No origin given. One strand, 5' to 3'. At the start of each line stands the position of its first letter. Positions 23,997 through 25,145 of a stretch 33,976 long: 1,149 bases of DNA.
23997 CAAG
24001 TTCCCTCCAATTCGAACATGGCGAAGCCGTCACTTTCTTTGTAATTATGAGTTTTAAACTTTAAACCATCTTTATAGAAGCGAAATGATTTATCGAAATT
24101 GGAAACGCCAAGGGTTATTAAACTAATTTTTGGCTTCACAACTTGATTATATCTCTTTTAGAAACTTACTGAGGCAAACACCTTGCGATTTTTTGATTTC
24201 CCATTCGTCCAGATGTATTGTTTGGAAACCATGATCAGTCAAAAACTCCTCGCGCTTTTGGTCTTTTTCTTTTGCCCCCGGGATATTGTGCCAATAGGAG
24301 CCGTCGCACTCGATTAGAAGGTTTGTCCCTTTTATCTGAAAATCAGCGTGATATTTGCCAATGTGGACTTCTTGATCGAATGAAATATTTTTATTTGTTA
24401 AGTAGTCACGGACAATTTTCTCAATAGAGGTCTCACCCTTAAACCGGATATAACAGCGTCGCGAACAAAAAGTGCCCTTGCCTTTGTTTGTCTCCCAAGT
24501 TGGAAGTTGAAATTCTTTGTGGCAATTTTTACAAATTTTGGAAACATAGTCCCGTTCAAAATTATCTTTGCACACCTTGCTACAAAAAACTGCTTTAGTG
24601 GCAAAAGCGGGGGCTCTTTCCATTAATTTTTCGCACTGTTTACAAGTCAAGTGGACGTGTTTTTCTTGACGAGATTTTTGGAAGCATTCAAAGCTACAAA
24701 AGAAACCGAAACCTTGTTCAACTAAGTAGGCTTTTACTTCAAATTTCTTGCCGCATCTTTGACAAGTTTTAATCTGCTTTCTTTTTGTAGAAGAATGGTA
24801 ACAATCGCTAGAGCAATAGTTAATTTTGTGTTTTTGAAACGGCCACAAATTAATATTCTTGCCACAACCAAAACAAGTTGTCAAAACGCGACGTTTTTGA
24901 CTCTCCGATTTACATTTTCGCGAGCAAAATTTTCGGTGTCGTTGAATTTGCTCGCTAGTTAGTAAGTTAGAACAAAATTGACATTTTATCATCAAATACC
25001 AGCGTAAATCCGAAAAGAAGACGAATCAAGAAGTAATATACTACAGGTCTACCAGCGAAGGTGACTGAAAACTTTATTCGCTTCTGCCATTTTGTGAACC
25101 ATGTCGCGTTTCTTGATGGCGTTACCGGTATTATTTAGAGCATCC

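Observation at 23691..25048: Two-gene cassette (Zn-ribbon nuclease + VOC protein) splits the rpsG-fusA junction of the str operon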

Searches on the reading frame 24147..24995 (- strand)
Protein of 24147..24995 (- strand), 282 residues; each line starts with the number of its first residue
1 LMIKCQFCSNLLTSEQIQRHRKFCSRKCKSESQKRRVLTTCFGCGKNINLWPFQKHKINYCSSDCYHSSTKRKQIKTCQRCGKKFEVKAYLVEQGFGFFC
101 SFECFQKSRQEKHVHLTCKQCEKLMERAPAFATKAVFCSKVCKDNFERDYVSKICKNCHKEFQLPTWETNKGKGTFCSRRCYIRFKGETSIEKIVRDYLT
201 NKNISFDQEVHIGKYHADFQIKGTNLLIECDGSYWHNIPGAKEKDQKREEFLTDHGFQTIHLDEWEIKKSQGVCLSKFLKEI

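Call 3: search_protein_families(library=pfam, proteins=[window:24147-24995:-], max_evalue=1)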
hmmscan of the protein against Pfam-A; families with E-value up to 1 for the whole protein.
window:24147-24995:- (282 aa): 8 families
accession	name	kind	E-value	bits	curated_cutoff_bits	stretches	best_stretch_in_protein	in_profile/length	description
PF18741.7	MTES_1575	-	1.5e-10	41.5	38.2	1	192-271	2-85/96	REase_MTES_1575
PF04480.18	DUF559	-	2.3e-09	37.5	20.6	1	191-281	17-107/109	Protein of unknown function (DUF559)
PF03852.21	Vsr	-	0.018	15.4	27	1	188-237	20-69/74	DNA mismatch endonuclease Vsr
PF07893.19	DUF1668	-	0.024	14.4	23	1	58-114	238-301/336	Protein of unknown function (DUF1668)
PF18439.7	zf_UBZ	-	0.038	14.1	25.6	0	77-87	4-14/32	Ubiquitin-Binding Zinc Finger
PF18312.6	ScsC_N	-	0.1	12.8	25.8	1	189-199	3-13/34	Copper resistance protein ScsC N-terminal domain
PF04945.19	YHS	-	0.26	11.8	30.3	1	137-149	27-39/47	YHS domain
PF13717.11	Zn_ribbon_4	-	0.8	10.1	30.3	1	77-92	4-19/36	zinc-ribbon domain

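Call 4: search_protein_families(library=ncbifam, proteins=[window:24147-24995:-], max_evalue=1)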
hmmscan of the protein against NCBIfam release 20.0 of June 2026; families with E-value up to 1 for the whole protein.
window:24147-24995:- (282 aa): 4 families
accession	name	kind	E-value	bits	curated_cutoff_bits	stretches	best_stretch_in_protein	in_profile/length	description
TIGR00632.1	vsr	subfamily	0.00053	20.3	97.85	1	187-252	20-87/119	DNA mismatch endonuclease Vsr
NF058533.1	antiphage_ProA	equivalog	0.039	11.3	1500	1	226-261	1647-1681/1903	anti-phage protein ProA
NF041197.2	CxxC_Se_CxxC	equivalog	0.73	10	40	0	77-91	20-34/53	dual CXXC motif small (seleno)protein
NF033497.1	rubre_like_arch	subfamily_domain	0.82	9.4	32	1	64-84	5-25/34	rubrerythrin-like domain-containing protein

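Call 6: find_homologous_proteins(query=window:24147-24995:-)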
Query window:24147-24995:- (282 aa): 27 proteins with E <= 0.001 among 297 candidates.
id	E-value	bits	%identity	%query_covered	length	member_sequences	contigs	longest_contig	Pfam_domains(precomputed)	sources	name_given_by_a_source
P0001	9.4e-192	654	100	100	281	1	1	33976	PF04480.19,PF18741.8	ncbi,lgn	-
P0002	3.5e-111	389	61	98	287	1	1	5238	PF04480.19,PF18741.8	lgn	-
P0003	1.1e-84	302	49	98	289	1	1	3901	PF04480.19,PF18741.8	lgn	-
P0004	3.0e-84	301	51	98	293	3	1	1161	PF04480.19,PF18741.8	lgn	-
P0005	1.5e-81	292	49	98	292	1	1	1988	PF04480.19,PF18741.8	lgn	-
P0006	2.5e-80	288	64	68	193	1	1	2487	PF04480.19,PF18741.8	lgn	-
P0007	9.2e-80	286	49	97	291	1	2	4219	PF04480.19,PF18741.8,PF03852.22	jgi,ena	-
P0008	3.8e-78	281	48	96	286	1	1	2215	PF04480.19,PF18741.8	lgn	-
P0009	4.5e-78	281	47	99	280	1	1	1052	PF04480.19,PF18741.8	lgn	-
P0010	2.4e-74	268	47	99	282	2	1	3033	PF04480.19,PF18741.8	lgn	-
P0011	1.2e-71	259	48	94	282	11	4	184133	PF04480.19,PF18741.8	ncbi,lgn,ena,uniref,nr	ncbi:MAG: Protein containing DUF559 [Candidatus Collierbacteria bacterium GW2011_GWA2_44_99]|uniref:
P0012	4.9e-70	254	46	98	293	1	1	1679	PF04480.19,PF18741.8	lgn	-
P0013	1.6e-66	243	44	99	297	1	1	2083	PF04480.19,PF18741.8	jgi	jgi:very-short-patch-repair endonuclease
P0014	3.5e-65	238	45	90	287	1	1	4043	PF04480.19,PF18741.8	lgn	-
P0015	1.2e-56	210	40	88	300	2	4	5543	PF04480.19,PF18741.8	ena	-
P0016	1.7e-55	207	39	88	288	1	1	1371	PF04480.19,PF18741.8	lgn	-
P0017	7.6e-54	201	48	71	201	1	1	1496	PF04480.19,PF18741.8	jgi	jgi:very-short-patch-repair endonuclease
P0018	4.4e-51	192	42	88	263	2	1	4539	PF04480.19,PF18741.8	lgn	-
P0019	4.7e-47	179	32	98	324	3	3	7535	PF04480.19,PF06467.21,PF18741.8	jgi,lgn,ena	-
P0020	1.4e-31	128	32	89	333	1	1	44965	PF18741.8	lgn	-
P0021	7.2e-21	93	31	88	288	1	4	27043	PF04480.19,PF18741.8,PF03852.22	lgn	-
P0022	3.8e-16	77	26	97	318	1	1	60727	PF04480.19,PF18741.8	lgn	-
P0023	2.7e-15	75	27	100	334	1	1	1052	PF04480.19,PF18741.8,PF02069.23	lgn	-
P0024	2.8e-12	65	30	72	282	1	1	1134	PF06467.21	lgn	-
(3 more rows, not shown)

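Call 8: find_encoding_contigs(protein=P0001, flank=3000, max_places=3)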
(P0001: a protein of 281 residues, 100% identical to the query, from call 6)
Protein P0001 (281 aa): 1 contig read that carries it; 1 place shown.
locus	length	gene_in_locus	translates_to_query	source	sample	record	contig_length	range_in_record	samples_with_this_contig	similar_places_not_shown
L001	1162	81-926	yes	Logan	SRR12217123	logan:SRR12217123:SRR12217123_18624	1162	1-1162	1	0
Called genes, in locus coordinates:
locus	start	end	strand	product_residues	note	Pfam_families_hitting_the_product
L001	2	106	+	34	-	?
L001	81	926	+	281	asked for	PF04480:DUF559, PF18741:MTES_1575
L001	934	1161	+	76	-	?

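Call 9: find_encoding_contigs(protein=P0002, flank=6000, max_places=3)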
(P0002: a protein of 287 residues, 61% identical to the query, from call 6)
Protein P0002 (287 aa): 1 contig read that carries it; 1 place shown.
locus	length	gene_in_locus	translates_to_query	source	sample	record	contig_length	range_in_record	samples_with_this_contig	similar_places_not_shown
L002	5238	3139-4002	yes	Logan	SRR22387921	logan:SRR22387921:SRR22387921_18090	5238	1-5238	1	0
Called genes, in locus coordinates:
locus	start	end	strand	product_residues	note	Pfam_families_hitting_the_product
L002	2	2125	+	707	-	?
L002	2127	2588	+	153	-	PF00164:Ribosom_S12_S23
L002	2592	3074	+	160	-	PF00177:Ribosomal_S7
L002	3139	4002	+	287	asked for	PF04480:DUF559, PF18741:MTES_1575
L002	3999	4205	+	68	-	-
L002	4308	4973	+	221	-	-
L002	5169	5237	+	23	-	?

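Call 10: find_encoding_contigs(protein=P0011, flank=6000, max_places=4)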
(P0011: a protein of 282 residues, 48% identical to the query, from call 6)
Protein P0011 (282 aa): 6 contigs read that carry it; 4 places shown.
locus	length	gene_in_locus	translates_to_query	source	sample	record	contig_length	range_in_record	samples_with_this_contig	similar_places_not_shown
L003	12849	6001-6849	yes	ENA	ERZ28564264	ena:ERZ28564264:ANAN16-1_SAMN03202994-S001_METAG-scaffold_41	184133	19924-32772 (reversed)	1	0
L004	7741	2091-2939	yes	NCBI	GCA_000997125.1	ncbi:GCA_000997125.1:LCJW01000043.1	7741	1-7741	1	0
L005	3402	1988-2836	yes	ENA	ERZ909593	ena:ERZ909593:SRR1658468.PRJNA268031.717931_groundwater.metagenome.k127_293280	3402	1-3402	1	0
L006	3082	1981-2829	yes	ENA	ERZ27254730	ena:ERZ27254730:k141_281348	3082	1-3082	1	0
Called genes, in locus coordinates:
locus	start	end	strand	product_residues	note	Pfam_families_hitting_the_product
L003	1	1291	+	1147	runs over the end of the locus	PF04563:RNA_pol_Rpb2_1, PF04561:RNA_pol_Rpb2_2, PF04565:RNA_pol_Rpb2_3, PF10385:RNA_pol_Rpb2_45, PF00562:RNA_pol_Rpb2_6, PF04560:RNA_pol_Rpb2_7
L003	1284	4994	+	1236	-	PF04997:RNA_pol_Rpb1_1, PF00623:RNA_pol_Rpb1_2, PF04983:RNA_pol_Rpb1_3, PF04998:RNA_pol_Rpb1_5, PF21668:RPOC_hybrid (faint)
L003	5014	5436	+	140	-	PF00164:Ribosom_S12_S23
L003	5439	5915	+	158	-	PF00177:Ribosomal_S7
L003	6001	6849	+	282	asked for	PF04480:DUF559, PF18741:MTES_1575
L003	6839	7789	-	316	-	PF00155:Aminotran_1_2 (weak)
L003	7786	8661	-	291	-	PF04055:Radical_SAM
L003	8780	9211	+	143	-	-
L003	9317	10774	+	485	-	PF06253:MTTB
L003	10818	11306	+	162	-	-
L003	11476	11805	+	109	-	PF05973:Gp49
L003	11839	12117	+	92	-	PF13560:HTH_31 (faint), PF12844:HTH_19 (weak), PF13443:HTH_26 (weak), PF01381:HTH_3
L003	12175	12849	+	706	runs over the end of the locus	PF00009:GTP_EFTU, PF22042:EF-G_D2, PF03144:GTP_EFTU_D2, PF14492:EFG_III, PF16658:RF3_C (weak), PF03764:EFG_IV, PF00679:EFG_C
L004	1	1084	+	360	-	PF21668:RPOC_hybrid (faint), PF04998:RNA_pol_Rpb1_5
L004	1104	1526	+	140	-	PF00164:Ribosom_S12_S23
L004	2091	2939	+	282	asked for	PF04480:DUF559, PF18741:MTES_1575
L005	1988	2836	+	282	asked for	PF04480:DUF559, PF18741:MTES_1575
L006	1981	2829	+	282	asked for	PF04480:DUF559, PF18741:MTES_1575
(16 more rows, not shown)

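Call 12: find_encoding_contigs(protein=P0003, flank=6000, max_places=3)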
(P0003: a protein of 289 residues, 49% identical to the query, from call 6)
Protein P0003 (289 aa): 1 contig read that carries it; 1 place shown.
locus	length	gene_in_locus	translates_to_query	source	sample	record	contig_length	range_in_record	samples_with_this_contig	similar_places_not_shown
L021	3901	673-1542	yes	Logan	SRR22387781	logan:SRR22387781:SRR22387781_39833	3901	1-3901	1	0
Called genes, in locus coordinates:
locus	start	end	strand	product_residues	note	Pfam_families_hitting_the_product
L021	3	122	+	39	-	?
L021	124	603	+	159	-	PF00177:Ribosomal_S7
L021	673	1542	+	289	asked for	PF04480:DUF559, PF18741:MTES_1575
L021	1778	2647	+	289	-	PF04055:Radical_SAM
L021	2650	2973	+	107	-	PF12675:DUF3795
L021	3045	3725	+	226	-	PF00565:SNase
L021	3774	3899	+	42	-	?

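Call 13: find_encoding_contigs(protein=P0007, flank=6000, max_places=3)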
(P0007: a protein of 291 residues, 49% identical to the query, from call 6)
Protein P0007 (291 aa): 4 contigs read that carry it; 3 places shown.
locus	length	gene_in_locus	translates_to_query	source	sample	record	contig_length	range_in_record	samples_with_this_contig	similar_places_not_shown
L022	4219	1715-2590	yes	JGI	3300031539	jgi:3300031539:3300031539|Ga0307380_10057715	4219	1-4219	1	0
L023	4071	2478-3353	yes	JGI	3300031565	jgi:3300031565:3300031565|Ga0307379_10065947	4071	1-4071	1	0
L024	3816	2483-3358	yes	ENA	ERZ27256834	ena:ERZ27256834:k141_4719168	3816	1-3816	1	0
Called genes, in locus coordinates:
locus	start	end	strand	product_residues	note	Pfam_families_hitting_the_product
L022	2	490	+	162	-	?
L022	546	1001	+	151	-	PF00164:Ribosom_S12_S23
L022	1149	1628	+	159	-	PF00177:Ribosomal_S7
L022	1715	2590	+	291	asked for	PF03852:Vsr (weak), PF04480:DUF559, PF18741:MTES_1575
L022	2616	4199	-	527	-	PF02366:PMT, PF13231:PMT_2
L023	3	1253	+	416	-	?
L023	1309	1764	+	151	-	PF00164:Ribosom_S12_S23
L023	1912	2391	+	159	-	PF00177:Ribosomal_S7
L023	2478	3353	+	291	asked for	PF03852:Vsr (weak), PF04480:DUF559, PF18741:MTES_1575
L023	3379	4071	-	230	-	?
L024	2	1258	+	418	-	?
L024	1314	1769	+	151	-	PF00164:Ribosom_S12_S23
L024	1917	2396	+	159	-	PF00177:Ribosomal_S7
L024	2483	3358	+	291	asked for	PF03852:Vsr (weak), PF04480:DUF559, PF18741:MTES_1575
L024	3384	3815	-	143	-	?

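Call 20: find_encoding_contigs(protein=P0020, flank=5000, max_places=2)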
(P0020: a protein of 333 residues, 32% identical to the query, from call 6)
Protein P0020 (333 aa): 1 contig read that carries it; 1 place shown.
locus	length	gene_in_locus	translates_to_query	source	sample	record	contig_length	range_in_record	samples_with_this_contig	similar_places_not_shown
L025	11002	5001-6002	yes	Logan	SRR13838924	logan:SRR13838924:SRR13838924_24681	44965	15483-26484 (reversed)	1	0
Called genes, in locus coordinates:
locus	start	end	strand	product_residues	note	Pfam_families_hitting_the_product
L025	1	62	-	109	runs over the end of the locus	-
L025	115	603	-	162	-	-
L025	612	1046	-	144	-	-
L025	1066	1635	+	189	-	PF07463:NUMOD4 (weak), PF13392:HNH_3 (weak)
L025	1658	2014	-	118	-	-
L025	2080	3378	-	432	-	PF05065:Phage_capsid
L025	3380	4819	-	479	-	-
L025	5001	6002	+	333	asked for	PF18741:MTES_1575 (faint)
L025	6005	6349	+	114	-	-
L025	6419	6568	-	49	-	-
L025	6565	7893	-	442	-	PF04860:Phage_portal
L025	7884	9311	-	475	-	-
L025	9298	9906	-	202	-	PF13022:HTH_Tnp_1_2, PF13384:HTH_23 (weak)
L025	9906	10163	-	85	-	-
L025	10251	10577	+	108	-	-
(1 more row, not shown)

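Call 21: find_encoding_contigs(protein=P0021, flank=5000, max_places=2)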
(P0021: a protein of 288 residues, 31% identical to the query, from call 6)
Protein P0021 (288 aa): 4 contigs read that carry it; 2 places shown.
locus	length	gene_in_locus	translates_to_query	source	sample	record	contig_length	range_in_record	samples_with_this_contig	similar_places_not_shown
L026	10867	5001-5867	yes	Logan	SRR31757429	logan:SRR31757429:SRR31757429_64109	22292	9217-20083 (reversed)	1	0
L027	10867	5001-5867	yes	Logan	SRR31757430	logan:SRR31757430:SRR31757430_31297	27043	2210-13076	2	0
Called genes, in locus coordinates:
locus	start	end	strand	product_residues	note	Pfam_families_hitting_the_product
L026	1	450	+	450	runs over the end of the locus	-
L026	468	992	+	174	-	PF01541:GIY-YIG (weak)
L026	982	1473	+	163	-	-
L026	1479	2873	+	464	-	-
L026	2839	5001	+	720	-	PF06074:Portal_Mu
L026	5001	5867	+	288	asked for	PF03852:Vsr (weak), PF04480:DUF559, PF18741:MTES_1575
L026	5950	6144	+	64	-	-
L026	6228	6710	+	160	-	PF13392:HNH_3 (weak), PF00847:AP2 (weak)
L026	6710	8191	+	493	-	PF00574:CLP_protease, PF10123:Mu-like_Pro_N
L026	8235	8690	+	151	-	-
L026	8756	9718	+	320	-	PF10124:Mu-like_gpT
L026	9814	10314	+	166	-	PF07463:NUMOD4, PF13392:HNH_3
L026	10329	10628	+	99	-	-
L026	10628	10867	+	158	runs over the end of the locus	PF07030:Phage_Mu_Gp36 (weak)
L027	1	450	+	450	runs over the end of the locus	-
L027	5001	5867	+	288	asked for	PF03852:Vsr (weak), PF04480:DUF559, PF18741:MTES_1575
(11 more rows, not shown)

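Call 22: find_encoding_contigs(protein=P0022, flank=5000, max_places=2)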
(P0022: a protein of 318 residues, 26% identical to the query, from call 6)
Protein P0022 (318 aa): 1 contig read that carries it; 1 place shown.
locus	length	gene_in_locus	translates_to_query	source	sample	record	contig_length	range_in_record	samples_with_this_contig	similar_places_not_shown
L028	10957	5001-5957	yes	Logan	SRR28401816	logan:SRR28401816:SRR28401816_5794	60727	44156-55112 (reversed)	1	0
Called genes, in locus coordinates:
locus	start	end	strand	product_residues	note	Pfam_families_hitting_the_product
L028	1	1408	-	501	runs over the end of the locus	-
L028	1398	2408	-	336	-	-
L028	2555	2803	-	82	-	-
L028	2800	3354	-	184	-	-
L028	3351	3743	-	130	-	-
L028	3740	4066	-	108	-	-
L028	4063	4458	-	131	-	-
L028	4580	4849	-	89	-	-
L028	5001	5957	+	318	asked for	PF04480:DUF559, PF18741:MTES_1575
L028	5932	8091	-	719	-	PF04860:Phage_portal, PF04233:Phage_Mu_F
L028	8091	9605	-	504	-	-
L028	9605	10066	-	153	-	-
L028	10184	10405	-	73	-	-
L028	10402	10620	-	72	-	-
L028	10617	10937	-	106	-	-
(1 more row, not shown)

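Call 24: search_solved_structures(query=window:24147-24995:-, max_evalue=10, show_alignments=3)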
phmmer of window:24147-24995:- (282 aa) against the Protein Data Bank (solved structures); distinct sequences matched with E-value up to 10: 2.
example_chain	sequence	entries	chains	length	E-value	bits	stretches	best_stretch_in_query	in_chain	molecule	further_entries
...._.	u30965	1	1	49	0.15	14.6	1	2-29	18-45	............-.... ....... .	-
3r3p_A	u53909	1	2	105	0.21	14.1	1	187-268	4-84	Mobile intron protein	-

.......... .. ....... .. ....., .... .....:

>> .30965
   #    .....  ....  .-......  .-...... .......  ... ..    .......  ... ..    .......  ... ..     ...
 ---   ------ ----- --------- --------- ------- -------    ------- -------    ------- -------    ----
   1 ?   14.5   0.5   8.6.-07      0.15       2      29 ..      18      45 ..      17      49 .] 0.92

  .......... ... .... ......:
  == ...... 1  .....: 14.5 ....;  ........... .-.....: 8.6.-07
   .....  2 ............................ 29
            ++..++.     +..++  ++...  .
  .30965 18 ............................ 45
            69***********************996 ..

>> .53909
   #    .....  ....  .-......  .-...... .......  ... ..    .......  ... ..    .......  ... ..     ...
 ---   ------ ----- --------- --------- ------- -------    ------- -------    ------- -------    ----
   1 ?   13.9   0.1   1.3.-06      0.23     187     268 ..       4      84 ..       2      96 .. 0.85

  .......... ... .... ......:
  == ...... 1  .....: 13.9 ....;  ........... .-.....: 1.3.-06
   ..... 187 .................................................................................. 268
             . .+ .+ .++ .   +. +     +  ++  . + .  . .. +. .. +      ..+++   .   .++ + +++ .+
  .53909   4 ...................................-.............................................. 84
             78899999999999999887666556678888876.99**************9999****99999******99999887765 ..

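Call 25: search_solved_structures(query=A1, max_evalue=10, show_alignments=4)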
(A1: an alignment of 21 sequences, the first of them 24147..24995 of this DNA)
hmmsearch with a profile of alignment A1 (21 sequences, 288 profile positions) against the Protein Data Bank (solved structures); distinct sequences matched with E-value up to 10: 23.
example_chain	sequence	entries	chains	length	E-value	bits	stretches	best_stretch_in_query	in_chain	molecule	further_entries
3r3p_A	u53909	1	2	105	2.6e-13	53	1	189-281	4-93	Mobile intron protein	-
3hrl_A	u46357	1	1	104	7.1e-11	45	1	203-284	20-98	Endonuclease-Like Protein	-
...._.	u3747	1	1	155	0.0025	20.2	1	190-241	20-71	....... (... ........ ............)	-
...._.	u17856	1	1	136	0.0032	19.9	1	190-242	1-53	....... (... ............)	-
2das_A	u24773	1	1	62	0.013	17.9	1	153-189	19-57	Zinc finger MYM-type protein 5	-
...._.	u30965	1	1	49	0.019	17.3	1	36-70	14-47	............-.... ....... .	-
1odg_A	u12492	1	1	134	0.024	17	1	193-242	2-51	DNA MISMATCH ENDONUCLEASE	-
4oky_C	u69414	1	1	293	0.051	15.9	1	210-279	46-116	Restriction endonuclease PvuRts1 I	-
4oq2_A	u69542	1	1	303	0.053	15.9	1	210-279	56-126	Restriction endonuclease PvuRts1 I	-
1lv3_A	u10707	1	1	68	0.082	15.3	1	112-145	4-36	HYPOTHETICAL PROTEIN YacG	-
2w0t_A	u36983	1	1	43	0.085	15.2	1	42-73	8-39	LETHAL(3)MALIGNANT BRAIN TUMOR-LIKE 2 PROTEIN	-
9dei_F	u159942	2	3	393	0.12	14.7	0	56-96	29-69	RNA-editing complex protein MP42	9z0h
8ieg_A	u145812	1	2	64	0.12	14.7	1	38-91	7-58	E3 ubiquitin-protein ligase BRE1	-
4tma_I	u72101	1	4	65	0.15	14.4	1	114-145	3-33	DNA gyrase inhibitor YacG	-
3bqw_A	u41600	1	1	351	0.27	13.5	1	213-243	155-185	Putative capsid protein of prophage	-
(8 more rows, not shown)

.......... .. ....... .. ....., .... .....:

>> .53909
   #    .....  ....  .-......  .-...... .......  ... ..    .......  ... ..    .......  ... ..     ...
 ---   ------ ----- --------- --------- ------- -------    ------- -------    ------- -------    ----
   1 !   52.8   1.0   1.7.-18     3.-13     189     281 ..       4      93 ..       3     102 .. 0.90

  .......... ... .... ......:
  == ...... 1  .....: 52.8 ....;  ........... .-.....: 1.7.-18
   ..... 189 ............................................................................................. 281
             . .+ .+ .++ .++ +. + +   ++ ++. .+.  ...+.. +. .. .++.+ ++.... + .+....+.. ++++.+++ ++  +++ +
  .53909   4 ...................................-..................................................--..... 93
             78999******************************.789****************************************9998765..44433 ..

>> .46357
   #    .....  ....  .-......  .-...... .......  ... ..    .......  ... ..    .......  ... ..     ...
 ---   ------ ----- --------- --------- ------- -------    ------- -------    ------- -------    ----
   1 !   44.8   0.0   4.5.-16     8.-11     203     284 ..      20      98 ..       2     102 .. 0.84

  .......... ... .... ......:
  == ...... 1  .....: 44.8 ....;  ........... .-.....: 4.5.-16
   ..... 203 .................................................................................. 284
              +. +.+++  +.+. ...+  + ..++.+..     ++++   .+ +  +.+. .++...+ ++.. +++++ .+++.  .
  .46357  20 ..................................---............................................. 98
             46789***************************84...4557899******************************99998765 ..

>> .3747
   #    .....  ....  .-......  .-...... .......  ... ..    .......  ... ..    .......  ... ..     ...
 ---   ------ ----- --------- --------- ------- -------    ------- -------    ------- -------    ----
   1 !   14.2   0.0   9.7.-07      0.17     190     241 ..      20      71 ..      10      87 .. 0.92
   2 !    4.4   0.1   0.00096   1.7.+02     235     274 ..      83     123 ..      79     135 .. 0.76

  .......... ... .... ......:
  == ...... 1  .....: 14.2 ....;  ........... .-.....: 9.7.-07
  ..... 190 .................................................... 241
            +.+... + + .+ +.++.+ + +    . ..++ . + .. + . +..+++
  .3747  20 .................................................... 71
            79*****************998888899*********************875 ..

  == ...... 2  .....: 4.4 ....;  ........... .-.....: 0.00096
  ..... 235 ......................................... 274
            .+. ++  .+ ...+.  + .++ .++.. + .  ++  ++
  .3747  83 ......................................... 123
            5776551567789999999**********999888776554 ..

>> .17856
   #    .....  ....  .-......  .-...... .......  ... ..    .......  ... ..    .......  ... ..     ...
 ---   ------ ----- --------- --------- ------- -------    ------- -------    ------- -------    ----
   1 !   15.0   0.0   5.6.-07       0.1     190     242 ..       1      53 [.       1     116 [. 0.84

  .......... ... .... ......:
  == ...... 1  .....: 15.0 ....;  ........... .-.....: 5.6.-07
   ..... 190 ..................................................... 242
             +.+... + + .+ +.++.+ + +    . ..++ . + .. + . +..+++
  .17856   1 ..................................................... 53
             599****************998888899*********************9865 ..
